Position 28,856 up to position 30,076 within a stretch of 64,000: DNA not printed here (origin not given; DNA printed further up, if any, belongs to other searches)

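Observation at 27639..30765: Translationally coupled operon of a HemN-like rSAM enzyme, a second rSAM enzyme and a formyltransferase, divergent from a glycosyltransferase/PQQ-propeller operon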

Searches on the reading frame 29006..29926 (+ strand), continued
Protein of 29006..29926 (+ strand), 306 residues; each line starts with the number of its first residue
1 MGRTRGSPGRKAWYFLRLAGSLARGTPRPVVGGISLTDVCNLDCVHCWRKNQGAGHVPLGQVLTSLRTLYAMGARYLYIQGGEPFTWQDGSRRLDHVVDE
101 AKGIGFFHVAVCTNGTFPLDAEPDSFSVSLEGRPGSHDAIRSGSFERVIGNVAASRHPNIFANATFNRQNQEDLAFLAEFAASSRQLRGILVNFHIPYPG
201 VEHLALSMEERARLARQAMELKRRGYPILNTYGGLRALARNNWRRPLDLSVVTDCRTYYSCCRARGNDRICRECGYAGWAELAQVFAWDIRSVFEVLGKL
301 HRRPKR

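Call 66: search_protein_families(library=ncbifam, proteins=[L034:7872-8465:+, L069:1666-2292:+, L020:6264-6557:+, L061:2144-3793:+, L061:3790-4803:+], max_evalue=0.01)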
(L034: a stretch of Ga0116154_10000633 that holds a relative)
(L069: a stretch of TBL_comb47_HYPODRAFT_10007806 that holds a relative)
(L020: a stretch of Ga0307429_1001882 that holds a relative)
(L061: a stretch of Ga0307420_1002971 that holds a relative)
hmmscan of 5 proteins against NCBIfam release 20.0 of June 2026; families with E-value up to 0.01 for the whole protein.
L034:7872-8465:+ (197 aa): 0 families

L069:1666-2292:+ (208 aa): 0 families

L020:6264-6557:+ (97 aa): 0 families

L061:2144-3793:+ (549 aa): 96 families (the best 25 are shown)
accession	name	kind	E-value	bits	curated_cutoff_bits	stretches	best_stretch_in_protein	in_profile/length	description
NF006754.0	PRK09274.1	equivalog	5.3e-181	602.6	478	1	37-549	40-552/555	fatty acid CoA ligase family protein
NF045785.1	OlefBLtnSynShew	equivalog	1.7e-149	498.8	850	1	37-544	36-551/552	olefin beta-lactone synthetase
NF045786.1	OlefBLtnSynXan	equivalog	7.2e-143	476.9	900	1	34-547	33-544/544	olefin beta-lactone synthetase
NF004837.0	PRK06187.1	subfamily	5.1e-52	176.8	476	1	12-503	6-485/531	long-chain-fatty-acid--CoA ligase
NF005702.0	PRK07514.1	subfamily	2.5e-36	125.1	558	1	37-488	28-449/506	malonyl-CoA synthase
TIGR01733.1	AA-adenyl-dom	subfamily_domain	3.9e-35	121.4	317.4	1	40-443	1-382/409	amino acid adenylation domain-containing protein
NF005676.0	PRK07470.1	equivalog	4.6e-34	117.9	774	1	5-487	11-477/544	acyl-CoA synthetase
NF004822.0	PRK06178.1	equivalog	9.2e-34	116.9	782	2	156-502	199-530/571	acyl-CoA synthetase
NF009233.0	PRK12583.1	subfamily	1.1e-33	116.4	832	2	164-498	196-508/558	fatty acid CoA ligase family protein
NF004114.0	PRK05605.1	equivalog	3.8e-32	111.3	766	2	153-500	204-529/575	long-chain-fatty-acid--CoA ligase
NF006181.0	PRK08314.1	subfamily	2.2e-31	108.7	705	2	161-474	195-487/563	long-chain-fatty-acid--CoA ligase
NF002966.0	PRK03640.1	equivalog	2e-30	105.8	556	1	15-474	3-417/483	o-succinylbenzoate--CoA ligase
NF005307.0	PRK06839.1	equivalog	5.1e-30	104.6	748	1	15-492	3-445/496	o-succinylbenzoate--CoA ligase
NF052269.1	Staph_lig_FadD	equivalog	2.1e-29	102.3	650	1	17-476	3-430/499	long-chain-fatty-acid--CoA ligase FadD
NF005801.1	PRK07656.1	equivalog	2.5e-29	102.3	657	1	17-473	4-437/500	FadD3 family acyl-CoA ligase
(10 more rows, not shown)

L061:3790-4803:+ (337 aa): 61 families (the best 25 are shown)
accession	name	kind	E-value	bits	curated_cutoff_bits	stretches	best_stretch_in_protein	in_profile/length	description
NF042423.1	oxyalk_red_Shew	equivalog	9.1e-108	360.2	580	1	3-321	11-330/331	2-alkyl-3-oxoalkanoate reductase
NF042422.1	oxyalk_red_OleD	equivalog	4.8e-104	348.3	580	1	1-324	1-326/329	2-alkyl-3-oxoalkanoate reductase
TIGR03466.1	HpnA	hypoth_equivalog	2.6e-39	135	367.65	1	1-311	1-307/327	hopanoid-associated sugar epimerase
TIGR04180.1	EDH_00030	hypoth_equivalog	1.8e-28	99.5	475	1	4-246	2-254/297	NAD-dependent 4,6-dehydratase LegB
NF052578.1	StrlDmthSdmBMthl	equivalog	3.4e-24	86.2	600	1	1-311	1-308/328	sterol demethylase protein SdmB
TIGR01179.1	galE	equivalog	1.9e-21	76.3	262.3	1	3-167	2-177/332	UDP-glucose 4-epimerase GalE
TIGR01181.1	dTDP_gluc_dehyt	equivalog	4.5e-18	65.4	365.1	1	3-246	2-259/321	dTDP-glucose 4,6-dehydratase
TIGR01746.1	Thioester-redct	subfamily_domain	4.8e-18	65.5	213.35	1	60-264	86-296/371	thioester reductase domain-containing protein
TIGR02197.1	heptose_epim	equivalog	3.7e-15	55.9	274.6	1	4-172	2-176/316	ADP-glyceromanno-heptose 6-epimerase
NF007956.0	PRK10675.1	subfamily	5.7e-13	48.7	394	1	1-152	1-166/338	UDP-glucose 4-epimerase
NF043036.1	ErythonDh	equivalog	4.9e-11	42.4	325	1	1-148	1-160/321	D-erythronate dehydrogenase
NF011728.1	PRK15181.1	equivalog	7e-11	41.7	760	1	47-232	75-266/348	Vi polysaccharide biosynthesis UDP-N-acetylglucosaminuronic acid C-4 epimerase TviC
TIGR01214.1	rmlD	equivalog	9.7e-11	41.3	224.05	1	4-183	3-167/285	dTDP-4-dehydrorhamnose reductase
NF058621.1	DiazavRedAvaA7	equivalog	9e-10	38.7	400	1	1-260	1-259/304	3-diazoavenalumate denitrifying reductase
TIGR02622.1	CDP_4_6_dhtase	equivalog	9.3e-10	38.1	278.45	1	3-148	7-164/352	CDP-glucose 4,6-dehydratase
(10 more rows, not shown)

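Call 67: search_protein_families(library=ncbifam, proteins=[L093:2204-2725:+, L093:2741-3730:+, L093:3750-4415:+, L093:9537-10337:+, L085:2977-3945:+, L085:4024-5991:+, L085:6137-6913:+, L034:2822-4402:+, L059:5835-6737:+, L059:4202-5734:+], max_evalue=0.00001)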
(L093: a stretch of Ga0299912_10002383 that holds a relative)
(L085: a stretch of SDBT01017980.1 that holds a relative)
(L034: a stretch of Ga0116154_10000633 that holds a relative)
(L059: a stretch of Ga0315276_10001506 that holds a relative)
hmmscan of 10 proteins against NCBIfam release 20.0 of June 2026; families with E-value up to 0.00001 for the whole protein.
L093:2204-2725:+ (173 aa): 0 families

L093:2741-3730:+ (329 aa): 14 families
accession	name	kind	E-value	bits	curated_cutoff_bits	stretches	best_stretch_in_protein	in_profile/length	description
NF002043.0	PRK00870.1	subfamily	3.8e-118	394.3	265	1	32-324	2-300/302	haloalkane dehalogenase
NF002938.0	PRK03592.1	equivalog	2.7e-46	158.3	241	1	46-325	7-292/298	haloalkane dehalogenase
NF002873.0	PRK03204.1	equivalog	6.6e-27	94.6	466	1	46-320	11-283/286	haloalkane dehalogenase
NF045632.1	hydroxlase_HsaD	equivalog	5.9e-15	55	400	1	52-170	15-134/290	4,5:9,10-diseco-3-hydroxy-5,9,17-trioxoandrosta-1(10),2-diene-4-oate hydrolase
TIGR01250.1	pro_imino_pep_2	subfamily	8.1e-13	48.6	167.65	1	54-176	7-132/288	proline iminopeptidase-family hydrolase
NF011457.0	PRK14875.1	equivalog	2.2e-12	46.7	307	1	50-163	111-221/372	acetoin dehydrogenase dihydrolipoyllysine-residue acetyltransferase subunit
NF045948.1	ProImpepThrmp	equivalog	2.4e-11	43.6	500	1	52-174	5-129/291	proline iminopeptidase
TIGR01249.1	pro_imino_pep_1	equivalog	4.3e-10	39.3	259.75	1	54-171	9-126/307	prolyl aminopeptidase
TIGR03056.1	bchO_mg_che_rel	equivalog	4.9e-10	38.9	172.55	1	52-162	9-117/278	alpha/beta fold hydrolase BchO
NF004514.1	PRK05855.1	equivalog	8.4e-10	37.8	455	1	53-152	4-103/578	SDR family oxidoreductase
NF050089.1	i_nPHAscl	equivalog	1.4e-09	37.5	300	1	61-175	9-119/288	intracellular short-chain-length polyhydroxyalkanoate depolymerase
NF045945.1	ProImpepLactob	equivalog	5.3e-09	36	400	1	67-172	23-130/293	proline iminopeptidase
TIGR03695.1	menH_SHCHC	equivalog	3e-07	30.1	208.55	1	72-173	3-104/252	2-succinyl-6-hydroxy-2,4-cyclohexadiene-1-carboxylate synthase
TIGR02427.1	protocat_pcaD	equivalog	9.6e-06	25.2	255.85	0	61-175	2-114/251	3-oxoadipate enol-lactonase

L093:3750-4415:+ (221 aa): 2 families
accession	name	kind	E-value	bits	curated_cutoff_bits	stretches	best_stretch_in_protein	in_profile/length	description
NF006829.0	PRK09352.1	subfamily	1.6e-06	27.3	249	0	59-214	162-314/322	beta-ketoacyl-ACP synthase 3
TIGR00747.1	fabH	subfamily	3.1e-06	26.5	292.1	0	60-215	161-316/322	beta-ketoacyl-ACP synthase III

L093:9537-10337:+ (266 aa): 15 families
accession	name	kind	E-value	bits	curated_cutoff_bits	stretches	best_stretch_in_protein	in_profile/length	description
NF047558.1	TPR_END_plus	domain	5.4e-24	83.9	32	1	213-265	3-55/56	TPR end-of-group domain-containing protein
TIGR02917.1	PEP_TPR_lipo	equivalog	1.6e-22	79.3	312.2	1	18-167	140-287/899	XrtA/PEP-CTERM system TPR-repeat protein PrsT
NF040959.1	MamA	equivalog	5.3e-14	52.1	200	1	38-204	36-202/204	magnetosome protein MamA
TIGR02552.1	LcrH_SycD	equivalog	2.4e-10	40.3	104.8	1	151-240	28-117/136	SycD/LcrH family type III secretion system chaperone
NF008520.0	PRK11447.1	equivalog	7.8e-09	33.9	858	1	28-240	103-334/1157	cellulose synthase complex outer membrane protein BcsC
NF052415.1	T3SS_chap_SctY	equivalog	1.1e-08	35.6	70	0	91-166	24-102/106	type III secretion apparatus assembly chaperone SctY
TIGR03939.1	PGA_TPR_OMP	equivalog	1.4e-08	33.5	366.65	0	154-242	99-187/800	poly-beta-1,6 N-acetyl-D-glucosamine export porin PgaA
TIGR00990.1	3a0801s09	subfamily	3.6e-08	32.5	757.25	0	98-209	353-467/615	mitochondrial import receptor subunit TOM70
TIGR02521.1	type_IV_pilW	equivalog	8.7e-08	32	154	0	148-234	106-194/234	type IV pilus biogenesis/stability protein PilW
NF007468.0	PRK10049.1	equivalog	9.9e-07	27.3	1043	0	153-243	113-202/817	poly-beta-1,6 N-acetyl-D-glucosamine export porin PgaA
NF033758.1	gliding_GltE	equivalog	1.4e-06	27.6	225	0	46-109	95-156/411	adventurous gliding motility TPR repeat lipoprotein GltE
NF033920.0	C39_PA2778_fam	equivalog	2.8e-06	26.9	150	0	113-206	161-255/255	PA2778 family cysteine peptidase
NF002725.1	PRK02603.1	equivalog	5e-06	26.6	143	0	184-241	44-104/173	photosystem I assembly protein Ycf3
NF008757.0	PRK11788.1-5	equivalog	6.2e-06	25.6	363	0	31-126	208-302/388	lipopolysaccharide assembly protein LapB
NF041522.1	TPR_sll0314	equivalog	6.4e-06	25.6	225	0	187-237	192-242/275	Sll0314/Alr1548 family TPR repeat-containing protein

L085:2977-3945:+ (322 aa): 3 families
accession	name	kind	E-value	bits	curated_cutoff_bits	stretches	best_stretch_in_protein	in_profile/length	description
TIGR00841.1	bass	subfamily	2.1e-56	191.5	326.3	1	20-311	37-305/321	bile acid:sodium symporter family transporter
NF047939.1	PantTportPanS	equivalog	1.7e-32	113.3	400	1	25-312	35-298/299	ketopantoate/pantoate/pantothenate transporter PanS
TIGR00832.1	acr3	equivalog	3.8e-11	42.9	282.8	1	21-258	43-280/327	ACR3 family arsenite efflux transporter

L085:4024-5991:+ (655 aa): 2 families
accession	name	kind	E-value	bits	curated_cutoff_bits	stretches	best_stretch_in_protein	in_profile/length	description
TIGR04183.1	Por_Secre_tail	domain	9.4e-11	41.6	23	1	576-652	1-70/72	T9SS type A sorting domain-containing protein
NF047494.1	Lepto_SBBP_lipo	equivalog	6.6e-07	28.3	400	0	230-325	156-252/466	SBBP repeat beta-propeller lipoprotein, LipL53 family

L085:6137-6913:+ (258 aa): 212 families (the best 25 are shown)
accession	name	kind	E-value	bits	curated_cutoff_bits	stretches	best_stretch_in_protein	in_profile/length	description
NF040690.1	mycolate_SDR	equivalog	3.2e-56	190.7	380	1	2-256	9-263/265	mycolate reductase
NF005672.0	PRK07454.1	equivalog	5.2e-39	133.9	234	1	2-198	7-203/241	SDR family oxidoreductase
NF006565.0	PRK09072.1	equivalog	1.9e-38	132.5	238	1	3-247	7-247/265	SDR family oxidoreductase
NF004825.0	PRK06181.1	equivalog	2.5e-37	128.6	215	1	4-245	9-255/268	SDR family oxidoreductase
NF050024.1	7betaHSDH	equivalog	1.1e-36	126.7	300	1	3-191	8-194/260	7beta-hydroxysteroid dehydrogenase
NF005806.0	PRK07666.1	equivalog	1.6e-36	125.8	286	1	3-226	9-229/239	3-ketoacyl-ACP reductase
TIGR01963.1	PHB_DH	subfamily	5.8e-36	124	307.05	1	4-211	4-207/255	3-hydroxybutyrate dehydrogenase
NF004823.0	PRK06179.1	subfamily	9.4e-35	120.3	310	1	4-207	8-202/271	oxidoreductase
NF004824.0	PRK06180.1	subfamily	9.4e-35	120.1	298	1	3-196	6-195/279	oxidoreductase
NF004826.0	PRK06182.1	subfamily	2.7e-34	118.7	305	1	4-214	7-209/274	oxidoreductase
NF009093.0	PRK12429.1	subfamily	1.2e-33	116.5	258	1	4-210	8-210/259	3-hydroxybutyrate dehydrogenase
NF005559.1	PRK07231.1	subfamily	2.1e-33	115.9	215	1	4-198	7-199/249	glucose 1-dehydrogenase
NF004514.1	PRK05855.1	equivalog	6.7e-33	114.1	455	1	4-244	316-569/578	SDR family oxidoreductase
NF047420.2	EF_P_mod_YmfI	equivalog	5e-32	111.5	238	1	4-198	2-192/236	elongation factor P 5-aminopentanone reductase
NF005878.0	PRK07825.1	subfamily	8.8e-32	110.5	287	1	5-249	13-248/278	short chain dehydrogenase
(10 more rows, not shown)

L034:2822-4402:+ (526 aa): 3 families
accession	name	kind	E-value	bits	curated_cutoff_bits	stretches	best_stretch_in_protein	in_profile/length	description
TIGR04183.1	Por_Secre_tail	domain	2.1e-15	56.5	23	1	454-525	1-71/72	T9SS type A sorting domain-containing protein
NF047494.1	Lepto_SBBP_lipo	equivalog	1e-13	50.8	400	1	54-190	312-446/466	SBBP repeat beta-propeller lipoprotein, LipL53 family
NF038113.1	T9SSA_dep_M36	equivalog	1.1e-09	37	885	1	451-524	792-867/869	T9SS-dependent M36 family metallopeptidase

L059:5835-6737:+ (300 aa): 9 families
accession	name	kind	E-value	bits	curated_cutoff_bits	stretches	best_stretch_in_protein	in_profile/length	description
NF041875.1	EPS_EpsD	equivalog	7.1e-41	140.7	370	1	12-273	2-273/325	exopolysaccharide biosynthesis glycosyltransferase EpsD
TIGR03965.1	mycofact_glyco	equivalog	1.4e-40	139.6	280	1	8-250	73-323/467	mycofactocin biosynthesis glycosyltransferase MftF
TIGR04283.1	glyco_like_mftF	equivalog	3.9e-13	49.5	182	1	12-204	2-183/221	TIGR04283 family arsenosugar biosynthesis glycosyltransferase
NF007482.0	PRK10073.1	equivalog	1.7e-11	43.8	423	1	8-92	5-95/334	glycosyltransferase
NF038302.1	EPS_HpsE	equivalog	3.6e-09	36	300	1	9-103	1-107/307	hormogonium polysaccharide biosynthesis glycosyltransferase HpsE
NF038299.1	EPS_HpsN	equivalog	2.5e-08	33.3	425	1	10-112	2-111/317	hormogonium polysaccharide biosynthesis glycosyltransferase HpsN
NF041394.1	GtaseAglG_Halo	equivalog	3.9e-08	32.9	440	1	9-207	1-216/304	glucosyl-dolichyl phosphate glucuronosyltransferase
NF050050.1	ProtGlycPglI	equivalog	1.5e-07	31.1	500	1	9-120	2-121/306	GalNAc(5)-diNAcBac-PP-undecaprenol beta-1,3-glucosyltransferase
NF050819.1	PolSacchBiosHfsG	equivalog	8e-07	28.5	500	1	5-186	8-198/302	polysaccharide biosynthesis protein HfsG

L059:4202-5734:+ (510 aa): 15 families
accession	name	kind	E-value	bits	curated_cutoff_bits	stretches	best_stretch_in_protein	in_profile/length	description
TIGR03471.1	HpnJ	equivalog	5.4e-25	88.2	577.6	1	62-435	57-401/472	hopanoid biosynthesis associated radical SAM protein HpnJ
TIGR04013.1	B12_SAM_MJ_1487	hypoth_equivalog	6.9e-24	84.4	251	1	67-177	37-142/382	TIGR04013 family B12-binding domain/radical SAM domain-containing protein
TIGR04072.2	rSAM_ladder_B12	equivalog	3e-23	82.2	360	1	206-434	167-385/443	lipid biosynthesis B12-binding/radical SAM protein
NF050148.1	rSAM_ApyD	equivalog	8.4e-13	47.6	750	1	226-420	205-392/645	RiPP biosynthesis radical SAM protein ApyD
TIGR04190.1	B12_SAM_Ta0216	equivalog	2.1e-12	46.5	500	1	90-407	97-408/554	TIGR04190 family B12-binding domain/radical SAM domain protein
NF038361.1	rSAM_Sden_1168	equivalog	2.1e-12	46.4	575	1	99-430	168-482/560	Sden_1168 family B12-binding radical SAM P-methyltransferase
NF033070.1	rSAM_AprD4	equivalog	5e-11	42.2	500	1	220-436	195-405/456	AprD4 family radical SAM diol-dehydratase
TIGR02026.1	BchE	equivalog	6e-11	41.9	481.35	1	63-441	55-407/497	magnesium-protoporphyrin IX monomethyl ester anaerobic oxidative cyclase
TIGR03975.1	rSAM_ocin_1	subfamily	1.9e-08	33.3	281.85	1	117-388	177-420/606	RiPP maturation radical SAM C-methyltransferase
TIGR04385.1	B12_rSAM_cofa1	equivalog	1.2e-07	31.3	450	1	212-436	185-409/438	B12 lower ligand biosynthesis radical SAM protein BzaD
TIGR00539.1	hemN_rel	equivalog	1.4e-07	31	205.4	1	229-426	10-204/361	radical SAM family heme chaperone HemW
NF040542.1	rSAM_RCCLKC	equivalog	1.7e-07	30.7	450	1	68-390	43-342/423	arsinothricin biosynthesis radical SAM protein ArsL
TIGR04295.1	B12_rSAM_oligo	hypoth_equivalog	7.8e-07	28.1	400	1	110-358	110-325/422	TIGR04295 family B12-binding domain-containing radical SAM protein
NF006067.1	PRK08208.1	equivalog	5.5e-06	25.6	380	1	304-436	125-251/427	STM4012 family radical SAM protein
TIGR00538.1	hemN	equivalog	1e-05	24.6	324.95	0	308-417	142-248/454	oxygen-independent coproporphyrinogen III oxidase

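Call 86: predict_structure(alignment_id=A5)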
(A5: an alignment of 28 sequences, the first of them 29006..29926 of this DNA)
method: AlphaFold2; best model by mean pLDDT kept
length: 306 residues; sequences in the alignment: 28
mean_pLDDT: 92.5   pTM: 0.91
mean pLDDT of the five models: 92.5, 91.9, 91.8, 91.1, 90.3
residues with pLDDT >= 90: 238; 70-90: 55; 50-70: 10; < 50: 3
segments of 3 or more residues with pLDDT < 50: 1-3
pLDDT, mean of each block of 10 residues (from residue 1): 67 92 92 96 89 91 98 97 96 98 96 98 98 98 98 97 98 98 96 94 96 98 97 95 89 94 79 90 84 81 66
secondary structure, 60 per line:
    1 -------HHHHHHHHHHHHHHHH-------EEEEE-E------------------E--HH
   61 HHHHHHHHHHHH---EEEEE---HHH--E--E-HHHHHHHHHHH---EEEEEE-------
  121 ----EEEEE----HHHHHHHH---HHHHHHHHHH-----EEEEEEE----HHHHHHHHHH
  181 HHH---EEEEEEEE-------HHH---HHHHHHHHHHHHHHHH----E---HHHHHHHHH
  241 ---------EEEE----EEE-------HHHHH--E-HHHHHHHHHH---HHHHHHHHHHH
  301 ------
elements in order: H8-23 E31-35 H59-72 E76-80 H94-104 E108-113 E125-129 H134-141 H145-154 E160-166 H171-183 E187-194 H208-223 H232-240 E250-253 E258-260 H268-272 H277-286 H290-300
